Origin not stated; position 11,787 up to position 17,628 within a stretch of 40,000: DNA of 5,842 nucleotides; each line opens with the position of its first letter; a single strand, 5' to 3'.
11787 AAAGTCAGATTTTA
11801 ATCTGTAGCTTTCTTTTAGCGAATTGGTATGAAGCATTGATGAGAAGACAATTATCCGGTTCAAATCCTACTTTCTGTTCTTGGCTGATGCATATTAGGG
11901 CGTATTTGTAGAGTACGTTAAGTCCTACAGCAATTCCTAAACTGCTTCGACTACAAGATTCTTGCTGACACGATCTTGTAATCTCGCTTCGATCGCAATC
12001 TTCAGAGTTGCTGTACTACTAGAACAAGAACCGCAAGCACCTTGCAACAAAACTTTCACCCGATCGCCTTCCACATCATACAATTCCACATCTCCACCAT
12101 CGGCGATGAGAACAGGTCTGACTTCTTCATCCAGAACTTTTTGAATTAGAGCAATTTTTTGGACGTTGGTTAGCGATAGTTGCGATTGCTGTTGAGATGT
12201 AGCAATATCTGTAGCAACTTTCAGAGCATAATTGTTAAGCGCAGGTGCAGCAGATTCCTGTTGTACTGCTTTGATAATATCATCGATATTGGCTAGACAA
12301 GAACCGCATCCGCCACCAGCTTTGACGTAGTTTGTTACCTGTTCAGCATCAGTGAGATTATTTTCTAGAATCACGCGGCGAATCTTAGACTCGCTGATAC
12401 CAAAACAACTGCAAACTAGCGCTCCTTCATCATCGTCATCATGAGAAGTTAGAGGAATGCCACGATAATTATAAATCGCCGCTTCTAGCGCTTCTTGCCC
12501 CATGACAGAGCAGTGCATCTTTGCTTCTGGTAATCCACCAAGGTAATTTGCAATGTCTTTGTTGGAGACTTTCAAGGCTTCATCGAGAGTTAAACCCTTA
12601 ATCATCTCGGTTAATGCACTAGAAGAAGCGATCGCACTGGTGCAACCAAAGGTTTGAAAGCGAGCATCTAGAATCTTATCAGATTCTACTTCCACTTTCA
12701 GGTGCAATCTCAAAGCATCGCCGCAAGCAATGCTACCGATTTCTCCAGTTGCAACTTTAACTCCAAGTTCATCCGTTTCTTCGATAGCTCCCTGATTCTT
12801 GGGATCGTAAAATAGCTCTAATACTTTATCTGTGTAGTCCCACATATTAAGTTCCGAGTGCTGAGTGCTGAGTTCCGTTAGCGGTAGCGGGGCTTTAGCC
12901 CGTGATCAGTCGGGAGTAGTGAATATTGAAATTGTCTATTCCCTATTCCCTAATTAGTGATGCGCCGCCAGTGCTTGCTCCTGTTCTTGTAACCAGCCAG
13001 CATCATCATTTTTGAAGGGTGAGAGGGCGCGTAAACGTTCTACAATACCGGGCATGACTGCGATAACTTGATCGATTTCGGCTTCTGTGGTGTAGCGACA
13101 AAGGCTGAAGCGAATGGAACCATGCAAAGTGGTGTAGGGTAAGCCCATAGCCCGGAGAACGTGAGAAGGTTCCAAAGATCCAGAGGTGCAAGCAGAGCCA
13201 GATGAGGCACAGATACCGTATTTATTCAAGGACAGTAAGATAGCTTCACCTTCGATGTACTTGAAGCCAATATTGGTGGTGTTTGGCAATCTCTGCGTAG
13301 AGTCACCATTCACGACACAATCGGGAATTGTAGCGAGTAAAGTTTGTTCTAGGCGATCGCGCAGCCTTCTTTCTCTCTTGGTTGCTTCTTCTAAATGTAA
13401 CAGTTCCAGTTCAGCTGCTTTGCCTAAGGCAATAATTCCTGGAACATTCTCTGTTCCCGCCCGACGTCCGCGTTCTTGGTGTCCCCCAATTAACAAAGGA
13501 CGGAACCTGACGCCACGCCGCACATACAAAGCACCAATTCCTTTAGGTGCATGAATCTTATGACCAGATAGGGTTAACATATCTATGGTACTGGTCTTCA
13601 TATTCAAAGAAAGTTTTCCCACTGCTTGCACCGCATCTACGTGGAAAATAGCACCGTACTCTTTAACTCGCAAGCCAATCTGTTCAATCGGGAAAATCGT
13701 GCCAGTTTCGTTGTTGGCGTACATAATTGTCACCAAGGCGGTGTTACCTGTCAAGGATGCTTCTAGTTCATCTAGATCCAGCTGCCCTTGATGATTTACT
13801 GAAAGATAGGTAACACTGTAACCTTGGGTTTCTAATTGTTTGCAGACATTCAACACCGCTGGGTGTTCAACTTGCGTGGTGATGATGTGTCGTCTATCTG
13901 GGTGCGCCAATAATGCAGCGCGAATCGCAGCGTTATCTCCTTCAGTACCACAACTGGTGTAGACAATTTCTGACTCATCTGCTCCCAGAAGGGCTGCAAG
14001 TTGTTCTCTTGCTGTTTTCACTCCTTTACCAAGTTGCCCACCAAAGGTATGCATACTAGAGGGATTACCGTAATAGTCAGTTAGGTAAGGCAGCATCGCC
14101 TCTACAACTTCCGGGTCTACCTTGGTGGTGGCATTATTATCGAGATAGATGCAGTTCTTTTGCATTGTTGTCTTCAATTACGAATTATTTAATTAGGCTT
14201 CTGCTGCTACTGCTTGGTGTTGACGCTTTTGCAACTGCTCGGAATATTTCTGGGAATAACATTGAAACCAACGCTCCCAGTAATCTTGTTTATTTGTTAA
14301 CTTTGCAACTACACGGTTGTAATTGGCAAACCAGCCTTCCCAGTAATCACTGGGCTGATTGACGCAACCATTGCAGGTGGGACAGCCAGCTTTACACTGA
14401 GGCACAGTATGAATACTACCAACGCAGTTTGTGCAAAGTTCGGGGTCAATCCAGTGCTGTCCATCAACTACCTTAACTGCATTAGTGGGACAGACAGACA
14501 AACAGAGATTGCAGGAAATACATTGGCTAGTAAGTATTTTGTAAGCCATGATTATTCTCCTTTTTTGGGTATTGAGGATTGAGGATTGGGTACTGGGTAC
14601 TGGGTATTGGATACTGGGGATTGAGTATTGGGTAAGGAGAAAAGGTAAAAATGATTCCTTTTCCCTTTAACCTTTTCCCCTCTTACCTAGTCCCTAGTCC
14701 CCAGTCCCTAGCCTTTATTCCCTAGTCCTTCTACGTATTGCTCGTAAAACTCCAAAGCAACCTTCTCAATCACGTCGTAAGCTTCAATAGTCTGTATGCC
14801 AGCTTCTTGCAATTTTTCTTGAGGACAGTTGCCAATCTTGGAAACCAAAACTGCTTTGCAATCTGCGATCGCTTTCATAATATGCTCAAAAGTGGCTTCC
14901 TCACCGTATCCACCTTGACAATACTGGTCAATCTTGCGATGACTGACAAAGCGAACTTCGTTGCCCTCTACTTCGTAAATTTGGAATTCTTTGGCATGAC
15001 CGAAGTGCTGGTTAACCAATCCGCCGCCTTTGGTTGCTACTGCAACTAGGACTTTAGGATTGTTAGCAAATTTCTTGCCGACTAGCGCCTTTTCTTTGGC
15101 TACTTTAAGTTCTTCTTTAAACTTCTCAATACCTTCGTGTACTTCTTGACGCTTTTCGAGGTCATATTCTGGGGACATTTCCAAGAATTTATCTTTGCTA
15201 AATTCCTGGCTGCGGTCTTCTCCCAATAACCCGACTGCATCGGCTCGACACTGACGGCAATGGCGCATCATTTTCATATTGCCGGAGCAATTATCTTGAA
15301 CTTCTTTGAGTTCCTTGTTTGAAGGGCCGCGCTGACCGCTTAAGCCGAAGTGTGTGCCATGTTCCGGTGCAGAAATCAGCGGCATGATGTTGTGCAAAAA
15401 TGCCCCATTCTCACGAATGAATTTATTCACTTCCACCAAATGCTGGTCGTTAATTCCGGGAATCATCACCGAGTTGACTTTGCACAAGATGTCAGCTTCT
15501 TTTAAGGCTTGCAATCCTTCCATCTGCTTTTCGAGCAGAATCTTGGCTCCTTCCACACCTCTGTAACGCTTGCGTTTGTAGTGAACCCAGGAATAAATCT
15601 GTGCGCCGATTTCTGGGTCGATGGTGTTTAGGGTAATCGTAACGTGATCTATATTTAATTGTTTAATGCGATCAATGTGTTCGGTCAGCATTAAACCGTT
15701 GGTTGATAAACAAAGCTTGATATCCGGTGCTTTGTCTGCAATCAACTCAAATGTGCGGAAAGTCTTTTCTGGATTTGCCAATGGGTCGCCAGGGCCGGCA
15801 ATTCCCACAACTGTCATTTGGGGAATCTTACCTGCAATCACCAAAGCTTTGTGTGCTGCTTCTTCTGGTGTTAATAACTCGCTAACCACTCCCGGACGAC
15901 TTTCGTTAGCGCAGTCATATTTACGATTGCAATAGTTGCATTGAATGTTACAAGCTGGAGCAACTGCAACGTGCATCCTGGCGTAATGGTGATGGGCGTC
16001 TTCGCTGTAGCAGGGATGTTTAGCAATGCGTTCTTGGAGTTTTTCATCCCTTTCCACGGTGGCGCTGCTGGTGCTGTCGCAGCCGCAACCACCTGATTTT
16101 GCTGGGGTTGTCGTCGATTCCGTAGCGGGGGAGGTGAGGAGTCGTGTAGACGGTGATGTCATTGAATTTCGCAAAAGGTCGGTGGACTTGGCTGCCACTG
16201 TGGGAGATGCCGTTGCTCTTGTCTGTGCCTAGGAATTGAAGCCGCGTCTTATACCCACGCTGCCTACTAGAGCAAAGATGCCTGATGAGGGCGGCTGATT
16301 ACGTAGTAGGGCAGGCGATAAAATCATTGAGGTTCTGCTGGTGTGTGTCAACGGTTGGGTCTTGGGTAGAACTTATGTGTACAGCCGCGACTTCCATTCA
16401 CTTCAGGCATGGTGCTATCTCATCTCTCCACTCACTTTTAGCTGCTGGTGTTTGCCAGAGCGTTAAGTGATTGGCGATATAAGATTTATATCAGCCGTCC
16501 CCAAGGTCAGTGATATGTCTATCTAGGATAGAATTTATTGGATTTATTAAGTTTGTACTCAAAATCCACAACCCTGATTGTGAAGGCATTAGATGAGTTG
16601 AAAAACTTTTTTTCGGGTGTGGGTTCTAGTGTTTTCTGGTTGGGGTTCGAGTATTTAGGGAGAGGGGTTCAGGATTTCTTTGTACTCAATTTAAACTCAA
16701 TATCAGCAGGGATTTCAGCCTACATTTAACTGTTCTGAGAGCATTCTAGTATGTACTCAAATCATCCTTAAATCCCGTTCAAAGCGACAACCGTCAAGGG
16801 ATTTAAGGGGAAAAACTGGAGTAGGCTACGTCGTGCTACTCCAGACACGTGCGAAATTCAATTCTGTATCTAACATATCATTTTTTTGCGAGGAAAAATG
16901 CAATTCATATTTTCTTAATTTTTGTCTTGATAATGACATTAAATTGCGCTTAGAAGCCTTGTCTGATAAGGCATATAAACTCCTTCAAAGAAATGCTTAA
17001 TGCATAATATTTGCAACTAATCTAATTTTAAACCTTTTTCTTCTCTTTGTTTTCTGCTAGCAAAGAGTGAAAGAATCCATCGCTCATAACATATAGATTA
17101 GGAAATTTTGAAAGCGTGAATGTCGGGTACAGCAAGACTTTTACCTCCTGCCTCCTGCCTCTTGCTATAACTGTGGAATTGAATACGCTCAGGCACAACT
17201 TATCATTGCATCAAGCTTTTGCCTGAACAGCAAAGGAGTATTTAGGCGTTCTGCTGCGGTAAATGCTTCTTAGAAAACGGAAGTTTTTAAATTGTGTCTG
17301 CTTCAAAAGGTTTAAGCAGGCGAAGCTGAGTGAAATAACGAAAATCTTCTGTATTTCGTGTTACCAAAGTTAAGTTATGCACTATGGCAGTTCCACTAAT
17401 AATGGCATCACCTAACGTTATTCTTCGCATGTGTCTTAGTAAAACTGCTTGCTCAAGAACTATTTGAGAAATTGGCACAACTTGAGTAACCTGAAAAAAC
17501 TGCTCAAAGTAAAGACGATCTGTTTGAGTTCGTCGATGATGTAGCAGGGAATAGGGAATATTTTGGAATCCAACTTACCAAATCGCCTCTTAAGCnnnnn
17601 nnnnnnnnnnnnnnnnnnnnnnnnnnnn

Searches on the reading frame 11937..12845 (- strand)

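Call 39: search_protein_families(library=ncbifam, proteins=[window:11937-12845:-], max_evalue=0.00001)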
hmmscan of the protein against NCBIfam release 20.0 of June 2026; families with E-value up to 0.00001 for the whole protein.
window:11937-12845:- (302 aa): 8 families
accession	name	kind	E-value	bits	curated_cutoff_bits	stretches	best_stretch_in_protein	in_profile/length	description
TIGR02000.1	NifU_proper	equivalog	2.1e-136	454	273.3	1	1-302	1-290/290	Fe-S cluster assembly protein NifU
TIGR03419.1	NifU_clost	equivalog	4.2e-41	140.2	187.9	1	4-128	1-117/121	Fe-S cluster assembly scaffold protein NifU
TIGR01999.1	iscU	equivalog_domain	1.4e-35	122.1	192.4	1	4-128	1-120/124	Fe-S cluster assembly scaffold IscU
TIGR01994.1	SUF_scaf_2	equivalog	8.5e-13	48.5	92.5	1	4-96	5-89/137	Fe-S cluster assembly sulfur transfer protein SufU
TIGR03341.1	YhgI_GntY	equivalog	6.3e-09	35.9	269.35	1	198-294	67-171/190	Fe-S biogenesis protein NfuA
TIGR02374.1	nitri_red_nirB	equivalog_domain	7.1e-08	31.3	578.35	1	140-218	415-490/794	nitrite reductase large subunit NirB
NF008392.0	PRK11190.1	equivalog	1e-06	28.8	268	1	191-297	61-175/192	Fe-S biogenesis protein NfuA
NF011565.0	PRK14989.1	subfamily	2.2e-06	26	883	1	131-237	411-511/847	nitrite reductase large subunit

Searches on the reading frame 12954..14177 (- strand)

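Call 39: search_protein_families(library=ncbifam, proteins=[window:12954-14177:-], max_evalue=0.00001)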
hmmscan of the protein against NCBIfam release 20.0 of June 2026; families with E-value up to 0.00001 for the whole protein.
window:12954-14177:- (407 aa): 22 families
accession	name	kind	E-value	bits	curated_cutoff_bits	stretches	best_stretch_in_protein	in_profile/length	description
TIGR03402.1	FeS_nifS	equivalog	2.2e-193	642.2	530.75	1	10-388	1-379/379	cysteine desulfurase NifS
TIGR03403.1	nifS_epsilon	equivalog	3.8e-126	421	587.7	1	10-386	1-380/382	NifS family cysteine desulfurase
NF010611.0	PRK14012.1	equivalog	6.4e-126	420.6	548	1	6-388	3-388/406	IscS subfamily cysteine desulfurase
TIGR02006.1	IscS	equivalog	1.6e-120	402.8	643.2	1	7-388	2-384/402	IscS subfamily cysteine desulfurase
TIGR03235.1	DNA_S_dndA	equivalog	2.8e-111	372.2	480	1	11-359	1-353/353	cysteine desulfurase DndA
NF002806.0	PRK02948.1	subfamily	4.5e-94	315.5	304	1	10-381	2-374/381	IscS subfamily cysteine desulfurase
TIGR01977.1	am_tr_V_EF2568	hypoth_equivalog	1.1e-49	169.4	377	1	10-375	1-373/376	cysteine desulfurase family protein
TIGR01979.1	sufS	subfamily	1.3e-48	165.9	475.1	1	5-377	15-397/403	SufS family cysteine desulfurase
NF040779.1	Sec_lyase_SclA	exception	6.8e-37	127.2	525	1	10-378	1-376/378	selenocysteine lyase SclA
TIGR01976.1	am_tr_V_VC1184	hypoth_equivalog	1.7e-33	116.5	352.35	1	7-223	17-235/401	cysteine desulfurase-like protein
NF041166.1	f2_encap_cargo1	exception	2.5e-33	116.1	800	1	7-375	244-620/623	family 2A encapsulin nanocompartment cargo protein cysteine desulfurase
NF006791.0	PRK09295.1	equivalog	1.2e-29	103.7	661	1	7-222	22-241/406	cysteine desulfurase SufS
TIGR03392.1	FeS_syn_CsdA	equivalog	2.6e-25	89.4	493.6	1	5-220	13-232/398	cysteine desulfurase CsdA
NF008126.0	PRK10874.1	equivalog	3.9e-25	88.8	607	1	4-375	15-392/401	cysteine desulfurase CsdA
TIGR04343.1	egtE_PLP_lyase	equivalog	5.4e-15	55.1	400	1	54-224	57-220/370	ergothioneine biosynthesis PLP-dependent enzyme EgtE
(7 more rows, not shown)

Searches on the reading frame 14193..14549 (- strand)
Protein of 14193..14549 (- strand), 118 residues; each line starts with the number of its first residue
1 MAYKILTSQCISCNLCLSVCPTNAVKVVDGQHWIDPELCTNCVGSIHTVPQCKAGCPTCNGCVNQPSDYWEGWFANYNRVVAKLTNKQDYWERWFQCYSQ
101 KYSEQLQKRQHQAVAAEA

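Call 39: search_protein_families(library=ncbifam, proteins=[window:14193-14549:-], max_evalue=0.00001)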
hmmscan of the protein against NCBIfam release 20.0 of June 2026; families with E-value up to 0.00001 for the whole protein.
window:14193-14549:- (118 aa): 2 families
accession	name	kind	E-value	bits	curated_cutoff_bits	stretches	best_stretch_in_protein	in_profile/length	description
NF033683.1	di_4Fe-4S_YfhL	equivalog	1.5e-13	50.9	86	1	5-66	4-64/80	YfhL family 4Fe-4S dicluster ferredoxin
NF058577.1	FdxA_fam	equivalog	1.1e-08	35.1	65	1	1-57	1-49/52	4Fe-4S ferredoxin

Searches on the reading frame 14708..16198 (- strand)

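Call 39: search_protein_families(library=ncbifam, proteins=[window:14708-16198:-], max_evalue=0.00001)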
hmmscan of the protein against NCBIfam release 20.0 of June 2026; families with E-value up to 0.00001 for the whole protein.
window:14708-16198:- (496 aa): 10 families
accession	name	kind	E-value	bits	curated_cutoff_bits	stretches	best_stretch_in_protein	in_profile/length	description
TIGR01290.1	nifB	equivalog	7.5e-201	667.6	343.65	1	51-485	2-438/441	nitrogenase cofactor biosynthesis protein NifB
TIGR02666.1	moaA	equivalog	2.1e-18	66.4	284.05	1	74-269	11-188/336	GTP 3',8-cyclase MoaA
TIGR02663.1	nifX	equivalog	2.1e-12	47.5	112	1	385-473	3-90/119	nitrogen fixation protein NifX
TIGR02668.1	moaA_archaeal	equivalog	9e-11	41.3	325.25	1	74-274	11-187/303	GTP 3',8-cyclase MoaA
NF001199.0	PRK00164.2-1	equivalog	3.2e-10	39.6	231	1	74-271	13-185/308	GTP 3',8-cyclase MoaA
TIGR04317.1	W_rSAM_matur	equivalog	3.6e-10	39.5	380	1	72-197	3-117/349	tungsten cofactor oxidoreductase radical SAM maturase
TIGR04545.1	rSAM_ahbD_hemeb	equivalog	3.4e-09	36.6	500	1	79-276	6-177/339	heme b synthase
NF038283.1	viperin_w_prok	equivalog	4.6e-08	32.6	180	1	80-245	9-162/281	viperin family antiviral radical SAM protein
NF041136.1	MrpORP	equivalog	1.8e-06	27.5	450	1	351-473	235-347/365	iron-sulfur cluster carrier protein MrpORP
NF041707.1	rSAM_YhhB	equivalog_domain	6.3e-06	25.3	445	0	77-191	6-121/369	cyclophane-forming radical SAM/SPASM peptide maturase YhhB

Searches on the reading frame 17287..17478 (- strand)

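Call 9: search_protein_families(library=pfam, proteins=[window:17287-17478:-], max_evalue=0.01)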
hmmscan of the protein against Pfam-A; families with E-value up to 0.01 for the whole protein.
window:17287-17478:- (63 aa): 1 family
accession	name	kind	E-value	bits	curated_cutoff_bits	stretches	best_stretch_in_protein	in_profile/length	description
PF01850.27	PIN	-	7.9e-05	23.7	23.6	1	2-46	71-114/120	PIN domain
